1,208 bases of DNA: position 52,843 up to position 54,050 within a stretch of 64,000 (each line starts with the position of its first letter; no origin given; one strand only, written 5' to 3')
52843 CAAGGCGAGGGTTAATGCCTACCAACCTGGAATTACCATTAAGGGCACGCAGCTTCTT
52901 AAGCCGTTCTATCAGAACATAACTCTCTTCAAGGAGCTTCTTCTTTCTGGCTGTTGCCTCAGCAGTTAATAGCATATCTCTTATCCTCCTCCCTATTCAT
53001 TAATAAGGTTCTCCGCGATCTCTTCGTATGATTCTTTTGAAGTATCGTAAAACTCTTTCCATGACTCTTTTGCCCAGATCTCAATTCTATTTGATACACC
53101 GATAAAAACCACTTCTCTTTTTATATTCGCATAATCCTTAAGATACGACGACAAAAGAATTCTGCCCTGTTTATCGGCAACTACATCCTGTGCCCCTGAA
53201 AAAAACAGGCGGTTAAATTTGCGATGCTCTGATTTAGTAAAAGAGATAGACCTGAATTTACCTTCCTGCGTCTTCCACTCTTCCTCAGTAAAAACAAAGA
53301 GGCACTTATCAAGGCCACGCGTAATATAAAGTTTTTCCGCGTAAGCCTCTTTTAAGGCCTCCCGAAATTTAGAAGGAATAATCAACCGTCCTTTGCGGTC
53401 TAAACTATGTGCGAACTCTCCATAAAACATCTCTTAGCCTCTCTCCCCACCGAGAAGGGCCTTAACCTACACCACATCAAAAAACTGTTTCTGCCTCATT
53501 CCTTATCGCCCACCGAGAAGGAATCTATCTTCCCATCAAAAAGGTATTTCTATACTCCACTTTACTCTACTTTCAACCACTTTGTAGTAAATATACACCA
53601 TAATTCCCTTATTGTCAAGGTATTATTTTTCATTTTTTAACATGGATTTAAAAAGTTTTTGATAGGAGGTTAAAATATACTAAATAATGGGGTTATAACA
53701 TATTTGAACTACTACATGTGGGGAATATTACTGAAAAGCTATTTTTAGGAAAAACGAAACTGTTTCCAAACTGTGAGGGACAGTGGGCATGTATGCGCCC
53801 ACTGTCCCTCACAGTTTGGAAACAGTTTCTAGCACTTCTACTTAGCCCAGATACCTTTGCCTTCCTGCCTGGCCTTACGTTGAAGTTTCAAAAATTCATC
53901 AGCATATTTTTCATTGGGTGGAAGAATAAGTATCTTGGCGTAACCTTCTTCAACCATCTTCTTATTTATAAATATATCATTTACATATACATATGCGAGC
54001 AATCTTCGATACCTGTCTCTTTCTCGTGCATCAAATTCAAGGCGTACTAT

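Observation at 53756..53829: Near-perfect 74-bp palindrome between the secreted nuclease gene and the mraZ (dcw) promoter region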

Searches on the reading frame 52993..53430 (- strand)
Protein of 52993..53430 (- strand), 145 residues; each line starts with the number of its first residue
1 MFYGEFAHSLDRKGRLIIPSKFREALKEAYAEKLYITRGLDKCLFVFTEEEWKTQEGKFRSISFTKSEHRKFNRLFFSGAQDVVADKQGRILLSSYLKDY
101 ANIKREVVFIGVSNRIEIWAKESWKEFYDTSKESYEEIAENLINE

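Call 12: find_encoding_contigs(protein=window:52993-53430:-, flank=3000, max_places=10)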
Protein window:52993-53430:- (145 aa): 1 contig read that carries it; 1 place shown.
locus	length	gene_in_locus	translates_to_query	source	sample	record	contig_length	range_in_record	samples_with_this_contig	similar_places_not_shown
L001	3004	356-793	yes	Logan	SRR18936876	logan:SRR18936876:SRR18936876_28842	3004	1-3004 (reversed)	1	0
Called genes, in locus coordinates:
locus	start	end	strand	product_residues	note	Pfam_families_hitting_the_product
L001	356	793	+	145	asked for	PF02381:MraZ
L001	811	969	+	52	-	-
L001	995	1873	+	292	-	PF01795:Methyltransf_5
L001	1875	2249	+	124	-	-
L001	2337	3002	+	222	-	?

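Call 13: search_protein_families(library=pfam, proteins=[window:52993-53430:-])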
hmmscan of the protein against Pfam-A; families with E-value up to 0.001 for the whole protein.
window:52993-53430:- (145 aa): 1 family
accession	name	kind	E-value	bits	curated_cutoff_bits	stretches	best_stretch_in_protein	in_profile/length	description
PF02381.23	MraZ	-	9.7e-39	131.6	23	2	1-74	1-71/72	MraZ protein, putative antitoxin-like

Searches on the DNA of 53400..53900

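Call 41: search_rna_families(source=window, start=53400, end=53900, threshold=evalue, max_evalue=10)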
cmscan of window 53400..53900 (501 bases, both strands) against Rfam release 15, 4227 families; matches with E-value up to 10: 14.
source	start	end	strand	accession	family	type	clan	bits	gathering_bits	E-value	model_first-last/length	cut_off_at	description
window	53750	53829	+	RF00804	mir-240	Gene; miRNA;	-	41.7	67.5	2.5e-07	1-99/99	no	mir-240 microRNA precursor family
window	53756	53835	-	RF00804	mir-240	Gene; miRNA;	-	40.6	67.5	5.1e-07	1-99/99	no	mir-240 microRNA precursor family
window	53753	53830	-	RF00997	mir-942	Gene; miRNA;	-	39.2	100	2.4e-06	1-86/86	no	mir-942 microRNA precursor family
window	53753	53830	+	RF00997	mir-942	Gene; miRNA;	-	38.6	100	3.4e-06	1-86/86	no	mir-942 microRNA precursor family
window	53749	53838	-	RF03777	MIR533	Gene; miRNA;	-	34.1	80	1.6e-05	1-125/125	no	MIR533 microRNA precursor family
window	53756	53829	+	RF03777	MIR533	Gene; miRNA;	-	30.5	80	0.00015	1-125/125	no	MIR533 microRNA precursor family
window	53757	53829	+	RF03329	mir-4743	Gene; miRNA;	-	26.8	72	0.0017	1-101/101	no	mir-4743 microRNA precursor family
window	53764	53898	+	RF00404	SNORA46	Gene; snRNA; snoRNA; HACA-box;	-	23.7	80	0.06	1-135/135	no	Small nucleolar RNA SNORA46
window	53764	53814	-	RF00737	mir-322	Gene; miRNA;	-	22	62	0.062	1-84/84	no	mir-322 microRNA precursor family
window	53756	53829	-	RF01264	snR83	Gene; snRNA; snoRNA; HACA-box;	CL00023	18.7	75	0.051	50-122/308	no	Small nucleolar RNA snR83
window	53668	53830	-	RF02578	tsr25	Gene; sRNA;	-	18.1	63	0.14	1-181/181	no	S. aureus tsr25 small RNA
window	53729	53832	-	RF02698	Avalong_thermometer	Cis-reg; thermoregulator;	-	15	154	4.2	1-131/131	no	Avalong 5' UTR thermometer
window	53770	53815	+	RF00998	mir-562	Gene; miRNA;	-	14.4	100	6.7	1-89/89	no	mir-562 microRNA precursor family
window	53442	53455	+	RF00517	serC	Cis-reg; leader;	-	12.6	35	3.7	13-26/52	no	serC leader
